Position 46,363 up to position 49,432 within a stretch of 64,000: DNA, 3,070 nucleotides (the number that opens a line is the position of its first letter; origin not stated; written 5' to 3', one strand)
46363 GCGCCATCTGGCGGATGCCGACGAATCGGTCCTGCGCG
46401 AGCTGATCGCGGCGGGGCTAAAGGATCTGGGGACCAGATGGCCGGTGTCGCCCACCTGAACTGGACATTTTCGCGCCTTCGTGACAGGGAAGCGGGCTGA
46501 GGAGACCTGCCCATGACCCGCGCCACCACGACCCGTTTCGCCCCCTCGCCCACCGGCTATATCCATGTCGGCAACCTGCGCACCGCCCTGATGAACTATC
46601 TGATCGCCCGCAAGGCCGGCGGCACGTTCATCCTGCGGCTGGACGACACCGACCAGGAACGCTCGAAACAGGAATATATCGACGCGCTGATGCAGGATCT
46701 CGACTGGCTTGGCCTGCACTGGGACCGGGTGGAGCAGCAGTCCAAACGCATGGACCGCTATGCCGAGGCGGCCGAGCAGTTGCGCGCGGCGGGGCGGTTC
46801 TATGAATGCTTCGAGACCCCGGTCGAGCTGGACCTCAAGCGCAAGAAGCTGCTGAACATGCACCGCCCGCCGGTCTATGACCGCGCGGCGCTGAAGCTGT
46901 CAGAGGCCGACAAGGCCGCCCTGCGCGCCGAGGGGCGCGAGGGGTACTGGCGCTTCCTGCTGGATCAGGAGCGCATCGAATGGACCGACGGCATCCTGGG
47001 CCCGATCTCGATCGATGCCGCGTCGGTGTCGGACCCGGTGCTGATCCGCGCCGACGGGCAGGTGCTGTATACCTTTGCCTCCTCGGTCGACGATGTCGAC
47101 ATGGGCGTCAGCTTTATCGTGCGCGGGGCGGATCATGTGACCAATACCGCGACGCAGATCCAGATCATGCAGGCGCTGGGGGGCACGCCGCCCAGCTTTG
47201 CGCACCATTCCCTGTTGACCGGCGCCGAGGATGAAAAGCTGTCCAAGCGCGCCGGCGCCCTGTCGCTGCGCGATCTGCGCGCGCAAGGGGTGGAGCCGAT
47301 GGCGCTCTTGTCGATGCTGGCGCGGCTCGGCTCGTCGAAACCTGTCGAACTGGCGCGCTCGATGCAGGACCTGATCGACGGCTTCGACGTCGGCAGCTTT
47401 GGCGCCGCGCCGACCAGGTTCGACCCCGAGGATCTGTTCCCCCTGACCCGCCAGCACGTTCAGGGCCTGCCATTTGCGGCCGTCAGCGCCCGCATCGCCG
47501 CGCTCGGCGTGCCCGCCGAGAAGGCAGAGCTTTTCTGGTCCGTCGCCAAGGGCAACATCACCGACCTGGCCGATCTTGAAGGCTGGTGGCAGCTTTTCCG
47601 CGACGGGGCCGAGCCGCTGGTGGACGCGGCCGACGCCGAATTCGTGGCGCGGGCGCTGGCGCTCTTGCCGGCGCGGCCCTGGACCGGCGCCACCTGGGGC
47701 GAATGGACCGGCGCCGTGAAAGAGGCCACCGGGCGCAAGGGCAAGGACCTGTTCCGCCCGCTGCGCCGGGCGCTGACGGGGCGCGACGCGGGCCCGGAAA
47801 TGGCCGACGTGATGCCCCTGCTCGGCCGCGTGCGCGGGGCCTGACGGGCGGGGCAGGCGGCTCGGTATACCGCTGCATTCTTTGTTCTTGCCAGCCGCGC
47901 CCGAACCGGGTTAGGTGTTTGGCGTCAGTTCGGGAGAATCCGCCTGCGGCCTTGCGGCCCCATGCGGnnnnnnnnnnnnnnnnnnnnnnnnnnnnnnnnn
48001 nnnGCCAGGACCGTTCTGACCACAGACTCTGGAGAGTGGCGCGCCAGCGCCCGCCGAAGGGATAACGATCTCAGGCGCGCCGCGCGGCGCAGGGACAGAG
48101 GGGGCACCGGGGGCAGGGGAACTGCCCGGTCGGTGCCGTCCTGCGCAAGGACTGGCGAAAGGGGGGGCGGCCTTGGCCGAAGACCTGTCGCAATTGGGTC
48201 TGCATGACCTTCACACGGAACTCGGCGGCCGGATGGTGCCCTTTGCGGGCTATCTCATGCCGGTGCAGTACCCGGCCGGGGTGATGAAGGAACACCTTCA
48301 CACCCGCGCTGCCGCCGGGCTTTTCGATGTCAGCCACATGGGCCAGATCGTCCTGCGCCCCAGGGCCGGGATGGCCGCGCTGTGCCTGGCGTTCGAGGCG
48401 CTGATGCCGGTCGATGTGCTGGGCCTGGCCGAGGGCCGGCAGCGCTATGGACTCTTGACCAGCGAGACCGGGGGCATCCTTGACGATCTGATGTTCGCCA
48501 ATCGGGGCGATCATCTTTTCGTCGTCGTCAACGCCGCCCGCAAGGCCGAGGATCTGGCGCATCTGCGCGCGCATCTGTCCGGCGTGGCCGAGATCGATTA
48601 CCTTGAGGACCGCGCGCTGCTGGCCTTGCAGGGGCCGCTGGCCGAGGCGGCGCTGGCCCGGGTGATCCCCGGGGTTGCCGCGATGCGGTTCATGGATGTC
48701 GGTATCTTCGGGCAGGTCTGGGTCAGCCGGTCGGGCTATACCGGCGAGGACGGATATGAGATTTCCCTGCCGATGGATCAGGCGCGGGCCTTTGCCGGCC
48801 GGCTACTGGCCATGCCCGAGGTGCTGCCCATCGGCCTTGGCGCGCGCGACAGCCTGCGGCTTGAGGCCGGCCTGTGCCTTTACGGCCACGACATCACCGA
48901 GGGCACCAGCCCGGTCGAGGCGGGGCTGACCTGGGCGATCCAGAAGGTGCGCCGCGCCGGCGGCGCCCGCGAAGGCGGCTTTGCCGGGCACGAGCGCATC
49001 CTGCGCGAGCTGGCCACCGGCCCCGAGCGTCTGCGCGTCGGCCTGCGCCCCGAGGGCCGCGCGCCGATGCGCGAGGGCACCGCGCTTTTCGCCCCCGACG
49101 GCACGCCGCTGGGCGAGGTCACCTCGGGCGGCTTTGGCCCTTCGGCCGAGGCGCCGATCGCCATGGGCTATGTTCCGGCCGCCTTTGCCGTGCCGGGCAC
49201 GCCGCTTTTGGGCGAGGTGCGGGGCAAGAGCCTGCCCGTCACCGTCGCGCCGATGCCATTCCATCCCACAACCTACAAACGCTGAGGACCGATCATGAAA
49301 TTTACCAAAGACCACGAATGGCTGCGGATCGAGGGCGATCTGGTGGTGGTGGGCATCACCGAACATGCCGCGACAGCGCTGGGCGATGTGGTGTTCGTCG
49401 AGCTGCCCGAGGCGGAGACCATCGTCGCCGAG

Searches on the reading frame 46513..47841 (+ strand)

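Call 18: search_protein_families(library=pfam, proteins=[window:46513-47841:+], max_evalue=0.001)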
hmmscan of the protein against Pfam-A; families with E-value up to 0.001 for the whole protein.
window:46513-47841:+ (443 aa): 3 families
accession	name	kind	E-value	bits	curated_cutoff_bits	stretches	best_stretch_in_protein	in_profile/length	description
PF00749.27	tRNA-synt_1c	-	8.3e-72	242.2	23.4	1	6-290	3-294/314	tRNA synthetases class I (E and Q), catalytic domain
PF19269.4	Anticodon_2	-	2.9e-08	34.6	23.6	1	378-439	68-130/141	Anticodon binding domain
PF01921.24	tRNA-synt_1f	-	5.5e-05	22.7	27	0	12-86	31-110/360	tRNA synthetases class I (K)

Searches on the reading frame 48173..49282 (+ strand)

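Call 18: search_protein_families(library=pfam, proteins=[window:48173-49282:+], max_evalue=0.001)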
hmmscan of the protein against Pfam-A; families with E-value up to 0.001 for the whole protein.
window:48173-49282:+ (370 aa): 2 families
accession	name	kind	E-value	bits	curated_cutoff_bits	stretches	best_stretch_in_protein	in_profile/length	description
PF01571.26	GCV_T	-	4.8e-71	239.4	25.6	1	10-255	1-255/255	Aminomethyltransferase folate-binding domain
PF08669.17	GCV_T_C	-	1e-18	67.4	25.9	1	287-363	2-78/80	Glycine cleavage T-protein C-terminal barrel domain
